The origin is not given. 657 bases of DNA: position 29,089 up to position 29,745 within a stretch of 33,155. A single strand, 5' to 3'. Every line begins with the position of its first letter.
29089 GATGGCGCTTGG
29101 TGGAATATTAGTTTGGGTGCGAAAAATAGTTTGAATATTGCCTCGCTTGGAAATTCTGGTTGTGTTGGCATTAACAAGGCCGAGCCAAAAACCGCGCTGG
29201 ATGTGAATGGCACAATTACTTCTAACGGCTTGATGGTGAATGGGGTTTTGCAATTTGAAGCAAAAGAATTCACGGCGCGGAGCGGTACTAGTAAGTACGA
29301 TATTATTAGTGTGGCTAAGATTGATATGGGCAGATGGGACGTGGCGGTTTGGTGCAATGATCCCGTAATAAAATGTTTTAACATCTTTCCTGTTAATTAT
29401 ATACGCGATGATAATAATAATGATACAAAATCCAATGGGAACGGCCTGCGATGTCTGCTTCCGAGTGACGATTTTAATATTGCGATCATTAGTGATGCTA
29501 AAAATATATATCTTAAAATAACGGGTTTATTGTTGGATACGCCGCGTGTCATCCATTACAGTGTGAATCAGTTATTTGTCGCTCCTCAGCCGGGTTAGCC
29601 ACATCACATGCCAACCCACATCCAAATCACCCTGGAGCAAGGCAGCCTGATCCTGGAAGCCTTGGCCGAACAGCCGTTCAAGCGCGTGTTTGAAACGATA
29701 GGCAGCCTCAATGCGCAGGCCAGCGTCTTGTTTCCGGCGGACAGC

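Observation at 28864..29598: AT-rich tail-fibre cassette inserted between the two baseplate genes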

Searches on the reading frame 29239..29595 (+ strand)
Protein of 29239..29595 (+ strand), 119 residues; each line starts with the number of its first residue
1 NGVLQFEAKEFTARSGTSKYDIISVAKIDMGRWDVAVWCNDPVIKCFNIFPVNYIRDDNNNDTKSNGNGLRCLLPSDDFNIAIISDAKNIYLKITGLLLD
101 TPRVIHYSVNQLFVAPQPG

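Call 84: find_homologous_proteins(query=window:29239-29595:+, max_evalue=10)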
Query seq(119 aa): no candidate shares three 5-residue words with the query. No homologue found.
